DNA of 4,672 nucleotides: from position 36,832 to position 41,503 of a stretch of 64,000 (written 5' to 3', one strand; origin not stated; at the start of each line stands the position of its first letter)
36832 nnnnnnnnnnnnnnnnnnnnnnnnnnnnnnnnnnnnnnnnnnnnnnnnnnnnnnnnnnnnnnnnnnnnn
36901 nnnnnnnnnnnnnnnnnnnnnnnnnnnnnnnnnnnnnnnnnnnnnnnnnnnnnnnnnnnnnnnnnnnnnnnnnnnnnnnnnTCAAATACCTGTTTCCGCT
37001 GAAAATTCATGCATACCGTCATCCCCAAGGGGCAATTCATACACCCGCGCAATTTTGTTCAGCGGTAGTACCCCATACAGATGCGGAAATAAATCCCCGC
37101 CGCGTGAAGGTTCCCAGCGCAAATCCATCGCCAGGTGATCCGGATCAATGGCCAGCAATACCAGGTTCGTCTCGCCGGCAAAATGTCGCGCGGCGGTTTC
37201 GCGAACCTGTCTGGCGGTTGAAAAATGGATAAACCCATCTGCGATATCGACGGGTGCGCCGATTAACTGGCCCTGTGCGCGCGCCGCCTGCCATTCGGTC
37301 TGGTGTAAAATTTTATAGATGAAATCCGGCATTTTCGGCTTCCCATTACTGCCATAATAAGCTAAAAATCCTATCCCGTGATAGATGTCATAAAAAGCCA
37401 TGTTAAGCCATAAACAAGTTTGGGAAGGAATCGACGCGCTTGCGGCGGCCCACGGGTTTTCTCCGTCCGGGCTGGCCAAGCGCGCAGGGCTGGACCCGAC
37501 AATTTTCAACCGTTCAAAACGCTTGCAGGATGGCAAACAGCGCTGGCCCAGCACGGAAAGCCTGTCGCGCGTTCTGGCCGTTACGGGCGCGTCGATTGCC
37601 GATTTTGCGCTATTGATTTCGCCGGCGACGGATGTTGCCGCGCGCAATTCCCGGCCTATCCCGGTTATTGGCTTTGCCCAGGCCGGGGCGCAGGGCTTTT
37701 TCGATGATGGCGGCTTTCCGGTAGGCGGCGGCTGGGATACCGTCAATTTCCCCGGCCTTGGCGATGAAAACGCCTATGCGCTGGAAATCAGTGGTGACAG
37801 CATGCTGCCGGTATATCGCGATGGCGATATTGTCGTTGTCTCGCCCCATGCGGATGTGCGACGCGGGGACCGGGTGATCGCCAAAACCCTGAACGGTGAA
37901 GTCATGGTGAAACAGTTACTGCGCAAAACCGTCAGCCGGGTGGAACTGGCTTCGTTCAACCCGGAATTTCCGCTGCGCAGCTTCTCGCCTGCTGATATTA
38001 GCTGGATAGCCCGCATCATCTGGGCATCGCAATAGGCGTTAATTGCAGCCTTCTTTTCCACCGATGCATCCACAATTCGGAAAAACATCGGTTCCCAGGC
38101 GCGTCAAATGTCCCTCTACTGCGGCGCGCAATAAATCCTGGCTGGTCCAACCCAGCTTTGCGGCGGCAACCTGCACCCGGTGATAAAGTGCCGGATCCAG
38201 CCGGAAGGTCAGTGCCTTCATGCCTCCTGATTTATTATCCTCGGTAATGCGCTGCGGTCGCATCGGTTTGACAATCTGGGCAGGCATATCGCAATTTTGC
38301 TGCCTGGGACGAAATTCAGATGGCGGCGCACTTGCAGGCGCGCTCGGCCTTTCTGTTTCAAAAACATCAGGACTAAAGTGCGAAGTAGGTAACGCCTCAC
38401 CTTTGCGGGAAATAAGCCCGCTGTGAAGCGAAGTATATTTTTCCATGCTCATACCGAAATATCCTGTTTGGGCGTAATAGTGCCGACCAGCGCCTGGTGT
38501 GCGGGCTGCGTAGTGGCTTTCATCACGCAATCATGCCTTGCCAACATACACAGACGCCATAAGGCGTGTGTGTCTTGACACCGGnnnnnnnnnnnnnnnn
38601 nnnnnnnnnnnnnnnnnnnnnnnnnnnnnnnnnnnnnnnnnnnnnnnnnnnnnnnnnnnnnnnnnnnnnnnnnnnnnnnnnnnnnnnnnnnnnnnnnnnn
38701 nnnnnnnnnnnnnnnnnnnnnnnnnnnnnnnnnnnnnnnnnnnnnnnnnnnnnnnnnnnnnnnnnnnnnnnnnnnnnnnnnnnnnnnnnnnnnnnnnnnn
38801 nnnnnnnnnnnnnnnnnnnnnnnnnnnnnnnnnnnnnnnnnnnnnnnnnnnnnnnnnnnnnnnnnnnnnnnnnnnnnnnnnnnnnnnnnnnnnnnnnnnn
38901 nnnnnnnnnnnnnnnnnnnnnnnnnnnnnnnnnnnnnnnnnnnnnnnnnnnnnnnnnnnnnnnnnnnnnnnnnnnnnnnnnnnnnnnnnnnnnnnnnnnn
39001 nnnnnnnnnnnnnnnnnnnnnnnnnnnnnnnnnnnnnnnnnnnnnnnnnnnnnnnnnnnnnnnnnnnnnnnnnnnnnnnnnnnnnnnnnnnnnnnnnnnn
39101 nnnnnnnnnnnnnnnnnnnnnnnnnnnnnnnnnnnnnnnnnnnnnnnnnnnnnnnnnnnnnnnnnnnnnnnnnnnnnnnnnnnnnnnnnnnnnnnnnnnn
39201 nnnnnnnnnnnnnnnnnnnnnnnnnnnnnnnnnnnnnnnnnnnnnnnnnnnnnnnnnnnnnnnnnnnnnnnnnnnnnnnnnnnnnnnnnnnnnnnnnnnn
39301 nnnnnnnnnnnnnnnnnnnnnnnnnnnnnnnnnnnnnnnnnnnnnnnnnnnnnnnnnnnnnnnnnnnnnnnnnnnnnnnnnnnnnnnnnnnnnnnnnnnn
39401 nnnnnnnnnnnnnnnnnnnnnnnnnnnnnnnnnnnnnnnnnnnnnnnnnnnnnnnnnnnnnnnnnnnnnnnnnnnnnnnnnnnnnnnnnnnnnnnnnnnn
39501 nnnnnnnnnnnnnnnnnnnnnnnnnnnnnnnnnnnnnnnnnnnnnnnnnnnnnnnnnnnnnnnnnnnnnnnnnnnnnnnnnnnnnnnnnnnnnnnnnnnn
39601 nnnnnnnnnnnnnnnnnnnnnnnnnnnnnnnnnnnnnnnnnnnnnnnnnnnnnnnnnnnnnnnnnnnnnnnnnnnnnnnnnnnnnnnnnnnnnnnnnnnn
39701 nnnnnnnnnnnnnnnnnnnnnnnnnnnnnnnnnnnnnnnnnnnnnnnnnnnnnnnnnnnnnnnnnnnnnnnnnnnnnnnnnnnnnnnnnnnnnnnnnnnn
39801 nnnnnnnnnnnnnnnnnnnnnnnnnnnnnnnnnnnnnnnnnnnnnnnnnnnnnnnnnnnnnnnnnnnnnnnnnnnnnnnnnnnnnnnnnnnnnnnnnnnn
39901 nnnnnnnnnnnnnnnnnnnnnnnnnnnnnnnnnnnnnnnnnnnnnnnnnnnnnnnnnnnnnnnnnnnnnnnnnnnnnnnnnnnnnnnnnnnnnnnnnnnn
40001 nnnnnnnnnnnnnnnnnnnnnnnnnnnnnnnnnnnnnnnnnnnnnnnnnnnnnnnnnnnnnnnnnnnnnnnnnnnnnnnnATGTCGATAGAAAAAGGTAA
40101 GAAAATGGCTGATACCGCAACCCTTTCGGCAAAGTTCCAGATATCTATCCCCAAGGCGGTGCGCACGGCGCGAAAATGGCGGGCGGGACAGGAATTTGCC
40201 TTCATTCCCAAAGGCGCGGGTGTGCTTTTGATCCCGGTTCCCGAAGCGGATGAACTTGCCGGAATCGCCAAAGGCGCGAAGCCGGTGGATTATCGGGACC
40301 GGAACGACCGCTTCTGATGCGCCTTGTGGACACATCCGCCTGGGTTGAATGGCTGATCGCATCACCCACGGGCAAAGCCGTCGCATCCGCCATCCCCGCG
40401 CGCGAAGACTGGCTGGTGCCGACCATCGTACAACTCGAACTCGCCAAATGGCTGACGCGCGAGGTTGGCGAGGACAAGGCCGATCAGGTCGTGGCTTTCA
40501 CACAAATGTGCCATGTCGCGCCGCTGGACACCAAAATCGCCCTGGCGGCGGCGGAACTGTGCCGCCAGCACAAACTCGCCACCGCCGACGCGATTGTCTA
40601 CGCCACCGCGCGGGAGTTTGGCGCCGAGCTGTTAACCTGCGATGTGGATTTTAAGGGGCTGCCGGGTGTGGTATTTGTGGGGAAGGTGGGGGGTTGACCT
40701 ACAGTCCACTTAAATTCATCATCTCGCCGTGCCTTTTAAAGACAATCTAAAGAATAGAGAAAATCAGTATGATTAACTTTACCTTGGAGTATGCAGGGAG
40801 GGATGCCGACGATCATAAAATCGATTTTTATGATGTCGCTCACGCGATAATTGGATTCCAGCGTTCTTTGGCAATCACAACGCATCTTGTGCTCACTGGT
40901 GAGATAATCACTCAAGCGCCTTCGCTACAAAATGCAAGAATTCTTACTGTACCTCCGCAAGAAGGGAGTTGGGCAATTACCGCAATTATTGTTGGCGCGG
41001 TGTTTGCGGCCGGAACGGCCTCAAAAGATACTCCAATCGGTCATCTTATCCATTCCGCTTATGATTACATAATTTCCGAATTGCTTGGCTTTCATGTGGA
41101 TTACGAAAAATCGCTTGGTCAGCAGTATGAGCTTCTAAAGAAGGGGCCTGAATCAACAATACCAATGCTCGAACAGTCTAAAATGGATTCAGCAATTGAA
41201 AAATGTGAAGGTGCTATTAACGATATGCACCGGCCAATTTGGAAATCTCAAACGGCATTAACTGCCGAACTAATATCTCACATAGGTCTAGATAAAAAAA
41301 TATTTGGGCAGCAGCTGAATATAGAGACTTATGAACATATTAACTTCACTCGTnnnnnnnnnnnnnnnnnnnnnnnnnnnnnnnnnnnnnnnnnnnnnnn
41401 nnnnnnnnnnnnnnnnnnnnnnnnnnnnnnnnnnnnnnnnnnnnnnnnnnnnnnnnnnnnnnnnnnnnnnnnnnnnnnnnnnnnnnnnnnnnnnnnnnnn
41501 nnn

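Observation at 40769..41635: Second AT-rich orphan gene (288 aa, ~42% GC), the cargo of a repressor/ParA/vapBC cluster and a candidate defence or addiction gene.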

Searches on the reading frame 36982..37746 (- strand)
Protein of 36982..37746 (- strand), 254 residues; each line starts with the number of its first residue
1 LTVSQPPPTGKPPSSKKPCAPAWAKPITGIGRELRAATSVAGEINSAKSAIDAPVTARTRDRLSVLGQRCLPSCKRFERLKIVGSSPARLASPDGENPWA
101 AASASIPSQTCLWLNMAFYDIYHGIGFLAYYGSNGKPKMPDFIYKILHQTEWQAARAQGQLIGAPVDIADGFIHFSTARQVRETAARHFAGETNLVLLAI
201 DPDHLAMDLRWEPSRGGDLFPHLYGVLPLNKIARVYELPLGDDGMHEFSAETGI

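Call 3: search_protein_families(library=pfam, proteins=[window:36982-37746:-], max_evalue=1)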
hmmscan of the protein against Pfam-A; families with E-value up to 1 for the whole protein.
window:36982-37746:- (254 aa): 1 family
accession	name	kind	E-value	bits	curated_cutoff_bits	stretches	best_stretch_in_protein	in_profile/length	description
PF06108.18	DUF952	-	9.8e-33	112.4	23.7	1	146-235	1-90/90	Protein of unknown function (DUF952)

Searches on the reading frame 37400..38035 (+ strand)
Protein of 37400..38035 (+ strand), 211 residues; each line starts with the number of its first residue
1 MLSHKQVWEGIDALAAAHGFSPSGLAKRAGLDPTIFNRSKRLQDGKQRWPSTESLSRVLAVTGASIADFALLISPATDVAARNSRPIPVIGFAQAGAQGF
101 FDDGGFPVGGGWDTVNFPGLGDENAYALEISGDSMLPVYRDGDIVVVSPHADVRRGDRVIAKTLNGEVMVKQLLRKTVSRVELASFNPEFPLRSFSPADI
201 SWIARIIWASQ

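Call 3: search_protein_families(library=pfam, proteins=[window:37400-38035:+], max_evalue=1)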
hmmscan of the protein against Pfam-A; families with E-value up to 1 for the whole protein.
window:37400-38035:+ (211 aa): 2 families
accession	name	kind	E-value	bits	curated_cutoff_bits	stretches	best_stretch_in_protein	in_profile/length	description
PF00717.28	Peptidase_S24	-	4.2e-23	81.7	23.3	1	88-207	1-116/116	Peptidase S24-like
PF23982.2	XM1_gp53_minor_capsid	-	0.02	15.1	27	1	126-168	79-123/154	XM1 gp53 minor capsid protein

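Call 42: search_protein_families(library=pfam, proteins=[L095:9364-10266:+], max_evalue=1)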
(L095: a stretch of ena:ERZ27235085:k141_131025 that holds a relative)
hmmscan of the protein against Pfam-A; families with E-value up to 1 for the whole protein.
L095:9364-10266:+ (300 aa): 1 family
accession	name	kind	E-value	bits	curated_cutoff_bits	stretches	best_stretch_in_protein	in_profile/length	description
PF13289.12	SIR2_2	-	0.004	17.7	24.5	1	128-242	3-101/141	SIR2-like domain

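Call 43: search_protein_families(library=padloc, proteins=[L095:9364-10266:+], max_evalue=1)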
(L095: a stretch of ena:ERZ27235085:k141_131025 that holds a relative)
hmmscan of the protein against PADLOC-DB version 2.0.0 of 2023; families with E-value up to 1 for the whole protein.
L095:9364-10266:+ (300 aa): 6 families
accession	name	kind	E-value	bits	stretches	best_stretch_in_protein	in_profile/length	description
PDLC04087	SIR2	-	5.5e-06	23.5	2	6-140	19-147/343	-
PDLC02402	Aga_SIR2-PNTD1-PNTD2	-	0.00071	15.8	1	6-71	15-79/876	Class I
PDLC02408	Aga_SIR2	-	0.00083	16.5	1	7-33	9-35/343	Class II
PDLC04082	SIR2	-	0.0014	15.6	1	6-139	18-142/345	-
PDLC04092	SIR2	-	0.022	12.1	1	111-143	105-136/318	-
PDLC04081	SIR2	-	0.048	10.9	1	8-30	21-43/345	-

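Call 80: search_protein_families(library=pfam, proteins=[L101:6865-7326:+], max_evalue=0.1)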
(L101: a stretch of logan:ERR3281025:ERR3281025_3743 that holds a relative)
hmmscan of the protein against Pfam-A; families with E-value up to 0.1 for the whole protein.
L101:6865-7326:+ (153 aa): 1 family
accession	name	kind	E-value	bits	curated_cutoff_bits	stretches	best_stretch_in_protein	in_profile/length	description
PF03102.20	NeuB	-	0.0095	15.9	22.1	1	5-125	35-153/241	NeuB family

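Call 81: search_protein_families(library=padloc, proteins=[L101:6865-7326:+], max_evalue=0.1)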
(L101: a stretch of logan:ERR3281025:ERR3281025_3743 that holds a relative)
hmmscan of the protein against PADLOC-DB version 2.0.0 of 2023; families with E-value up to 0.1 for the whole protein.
L101:6865-7326:+ (153 aa): 0 families

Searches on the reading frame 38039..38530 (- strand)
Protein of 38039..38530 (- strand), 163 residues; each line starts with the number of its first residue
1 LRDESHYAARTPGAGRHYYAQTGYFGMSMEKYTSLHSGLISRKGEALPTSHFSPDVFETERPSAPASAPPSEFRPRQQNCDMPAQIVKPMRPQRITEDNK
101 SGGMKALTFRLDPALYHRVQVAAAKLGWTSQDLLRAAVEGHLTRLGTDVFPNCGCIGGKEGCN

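Call 3: search_protein_families(library=pfam, proteins=[window:38039-38530:-], max_evalue=1)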
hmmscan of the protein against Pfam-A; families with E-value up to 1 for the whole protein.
window:38039-38530:- (163 aa): 4 families
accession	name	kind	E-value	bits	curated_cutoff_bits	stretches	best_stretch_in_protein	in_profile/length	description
PF01402.27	RHH_1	-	0.015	15.6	20.5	1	107-143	2-38/39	Ribbon-helix-helix protein, copG family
PF23807.1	RHH_10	-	0.018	15.8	27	1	87-135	5-54/84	Ribbon-helix-helix protein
PF09200.16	Monellin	-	0.083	13.2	23.6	1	95-109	23-37/43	Monellin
PF20605.4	Antitox_RHH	-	0.16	12.6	27.2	0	111-138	11-38/50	Antitoxin-like ribbon-helix-helix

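Call 4: search_protein_families(library=padloc, proteins=[window:38039-38530:-], max_evalue=1)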
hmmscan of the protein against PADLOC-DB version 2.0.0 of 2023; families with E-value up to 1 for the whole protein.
window:38039-38530:- (163 aa): 0 families

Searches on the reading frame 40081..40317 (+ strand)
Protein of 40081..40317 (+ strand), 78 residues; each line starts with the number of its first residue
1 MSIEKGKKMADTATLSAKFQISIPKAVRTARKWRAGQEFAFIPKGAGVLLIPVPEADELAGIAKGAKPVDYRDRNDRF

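Call 3: search_protein_families(library=pfam, proteins=[window:40081-40317:+], max_evalue=1)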
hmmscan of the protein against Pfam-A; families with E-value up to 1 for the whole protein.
window:40081-40317:+ (78 aa): 1 family
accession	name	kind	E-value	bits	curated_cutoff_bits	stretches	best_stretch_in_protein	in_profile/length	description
PF04014.23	MazE_antitoxin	-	0.00064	20.1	24.7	1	14-54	3-44/48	Antidote-toxin recognition MazE, bacterial antitoxin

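Call 4: search_protein_families(library=padloc, proteins=[window:40081-40317:+], max_evalue=1)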
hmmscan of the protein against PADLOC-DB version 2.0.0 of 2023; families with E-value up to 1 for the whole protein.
window:40081-40317:+ (78 aa): 0 families

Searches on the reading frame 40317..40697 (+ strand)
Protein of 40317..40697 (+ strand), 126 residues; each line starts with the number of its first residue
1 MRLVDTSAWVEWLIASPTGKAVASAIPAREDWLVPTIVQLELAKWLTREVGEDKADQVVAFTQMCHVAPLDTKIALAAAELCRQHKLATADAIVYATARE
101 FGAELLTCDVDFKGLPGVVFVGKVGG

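Call 3: search_protein_families(library=pfam, proteins=[window:40317-40697:+], max_evalue=1)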
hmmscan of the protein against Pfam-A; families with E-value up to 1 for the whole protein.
window:40317-40697:+ (126 aa): 2 families
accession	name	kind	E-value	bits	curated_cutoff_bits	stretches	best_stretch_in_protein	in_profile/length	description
PF01850.27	PIN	-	4.1e-20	73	23.6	1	3-115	2-117/120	PIN domain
PF18477.7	PIN_9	-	0.021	15.5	26.3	1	30-113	29-100/116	PIN like domain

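Call 4: search_protein_families(library=padloc, proteins=[window:40317-40697:+], max_evalue=1)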
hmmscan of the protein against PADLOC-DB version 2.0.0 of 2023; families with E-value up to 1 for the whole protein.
window:40317-40697:+ (126 aa): 0 families

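Call 33: find_encoding_contigs(protein=window:40317-40697:+, flank=10000, max_places=8)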
Protein window:40317-40697:+ (126 aa): no gene with exactly this product is on record in the collection.

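Call 77: find_related_loci(query=window:40317-40697:+, collection=metagenome_contigs, flank=5000)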
Query window:40317-40697:+ (126 aa) in metagenome_contigs; peptide patterns used: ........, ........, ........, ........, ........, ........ (x = any residue, [..] = any of these).
600 stretches matched a pattern (row limit reached: there are more); 434 encode a relative of the query (tblastn E <= 1e-3); the best 80 are kept; 80 distinct loci.
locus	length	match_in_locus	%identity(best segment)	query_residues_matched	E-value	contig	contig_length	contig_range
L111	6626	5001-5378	90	1-126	4e-72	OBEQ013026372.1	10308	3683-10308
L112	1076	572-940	87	1-123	2e-73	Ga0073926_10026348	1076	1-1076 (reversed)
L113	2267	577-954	82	1-126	9e-69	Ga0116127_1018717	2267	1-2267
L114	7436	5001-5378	80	1-126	1e-66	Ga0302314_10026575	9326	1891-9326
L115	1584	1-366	84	2-123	1e-69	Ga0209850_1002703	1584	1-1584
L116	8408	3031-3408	80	1-126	4e-66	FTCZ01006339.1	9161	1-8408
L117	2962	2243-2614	80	1-124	8e-66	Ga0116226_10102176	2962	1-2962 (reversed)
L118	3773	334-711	79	1-126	3e-65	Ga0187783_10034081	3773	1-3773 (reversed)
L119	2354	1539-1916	75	1-126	1e-65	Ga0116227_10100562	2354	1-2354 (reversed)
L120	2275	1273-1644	78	1-124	7e-66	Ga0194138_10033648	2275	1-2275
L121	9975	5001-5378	81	1-126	2e-64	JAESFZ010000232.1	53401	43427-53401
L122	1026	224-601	79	1-126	1e-68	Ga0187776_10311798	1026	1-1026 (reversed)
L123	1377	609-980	77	1-124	1e-66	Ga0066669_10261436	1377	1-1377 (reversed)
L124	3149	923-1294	79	1-124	9e-64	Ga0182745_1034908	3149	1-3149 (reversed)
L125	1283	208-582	78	1-125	4e-67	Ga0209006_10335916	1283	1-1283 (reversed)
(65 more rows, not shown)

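Call 80: search_protein_families(library=pfam, proteins=[L111:5430-6089:-, L115:856-1152:-, L115:540-911:-], max_evalue=0.1)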
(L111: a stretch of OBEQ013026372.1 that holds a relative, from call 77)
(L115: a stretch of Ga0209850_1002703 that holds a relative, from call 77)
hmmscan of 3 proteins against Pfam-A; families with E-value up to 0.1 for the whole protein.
L111:5430-6089:- (219 aa): 5 families
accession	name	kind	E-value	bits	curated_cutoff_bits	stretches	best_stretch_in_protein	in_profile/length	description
PF00132.30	Hexapep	-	7.5e-20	70.2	27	4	78-112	1-35/36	Bacterial transferase hexapeptide (six repeats)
PF25084.1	LbH_EIF2B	-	4.4e-11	43.1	54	2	51-143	12-103/105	EIF2B subunit epsilon LbH domain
PF14602.12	Hexapep_2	-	9.3e-06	25.7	27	1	177-201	4-26/34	Hexapeptide repeat of succinyl-transferase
PF25087.1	GMPPB_C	-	4.2e-05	23.6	39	1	175-208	11-44/110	GMPPB C-terminal domain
PF24894.1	Hexapep_GlmU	-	0.00042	20.8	23.3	0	108-146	29-67/104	GlmU-like, C-terminal hexapeptide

L115:856-1152:- (98 aa): 3 families
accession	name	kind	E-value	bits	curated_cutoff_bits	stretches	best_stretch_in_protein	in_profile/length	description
PF05015.19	HigB-like_toxin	-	1.7e-30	105.8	27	1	4-95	2-91/91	RelE-like toxin of type II toxin-antitoxin system HigB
PF24732.2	ParE_like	-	0.00033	21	24.4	1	53-84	23-53/67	ParE-like toxin domain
PF06769.20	YoeB_toxin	-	0.0022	18.4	27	1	56-83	42-69/80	YoeB-like toxin of bacterial type II toxin-antitoxin system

L115:540-911:- (123 aa): 4 families
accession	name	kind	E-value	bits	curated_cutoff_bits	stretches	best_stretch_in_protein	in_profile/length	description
PF01381.28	HTH_3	-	2.3e-10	40.8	23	1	37-91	1-55/55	Helix-turn-helix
PF13560.12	HTH_31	-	0.0014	19.3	27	1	45-88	14-58/64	Helix-turn-helix domain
PF13443.12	HTH_26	-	0.0037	17.9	22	1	37-88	2-54/63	Cro/C1-type HTH DNA-binding domain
PF15943.11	YdaS_toxin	-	0.044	14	30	1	48-76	11-39/65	Bacterial toxin YdaS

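Call 81: search_protein_families(library=padloc, proteins=[L111:5430-6089:-, L115:856-1152:-, L115:540-911:-], max_evalue=0.1)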
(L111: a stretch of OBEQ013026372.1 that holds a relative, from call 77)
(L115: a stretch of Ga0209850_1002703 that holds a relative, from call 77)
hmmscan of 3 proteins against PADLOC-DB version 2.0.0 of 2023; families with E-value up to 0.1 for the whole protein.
L111:5430-6089:- (219 aa): 0 families

L115:856-1152:- (98 aa): 0 families

L115:540-911:- (123 aa): 3 families
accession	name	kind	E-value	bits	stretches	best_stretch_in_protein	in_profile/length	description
PDLC04775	PDC-M69A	-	0.0076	14.7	1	37-96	12-71/113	-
PDLC04142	capH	-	0.016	14.3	1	36-97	10-71/103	capH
PDLC03671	Control_protein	-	0.02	13.1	1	45-87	27-69/84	control protein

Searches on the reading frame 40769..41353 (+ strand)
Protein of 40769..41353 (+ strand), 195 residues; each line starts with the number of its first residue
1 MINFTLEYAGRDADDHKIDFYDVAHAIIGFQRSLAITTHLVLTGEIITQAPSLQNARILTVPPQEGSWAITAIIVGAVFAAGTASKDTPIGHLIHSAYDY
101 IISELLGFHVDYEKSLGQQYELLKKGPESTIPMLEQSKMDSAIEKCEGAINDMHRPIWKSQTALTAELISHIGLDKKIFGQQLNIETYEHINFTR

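Call 57: predict_structure(alignment_id=A2)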
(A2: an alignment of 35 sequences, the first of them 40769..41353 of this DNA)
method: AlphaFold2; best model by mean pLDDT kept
length: 195 residues; sequences in the alignment: 35
mean_pLDDT: 81.3   pTM: 0.82
mean pLDDT of the five models: 81.3, 80.8, 78.8, 60.1, 54.5
residues with pLDDT >= 90: 73; 70-90: 85; 50-70: 29; < 50: 8
segments of 3 or more residues with pLDDT < 50: 78-85
pLDDT, mean of each block of 10 residues (from residue 1): 88 85 93 89 73 59 74 62 53 88 90 79 66 83 93 96 94 84 94 83
secondary structure, 60 per line:
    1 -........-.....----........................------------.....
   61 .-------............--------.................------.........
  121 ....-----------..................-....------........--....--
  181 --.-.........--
elements in order: E2-9 H11-15 H20-43 E56-61 E69-76 H77-80 H89-105 H112-124 H136-153 H155-158 E165-172 E175-178 H185-193
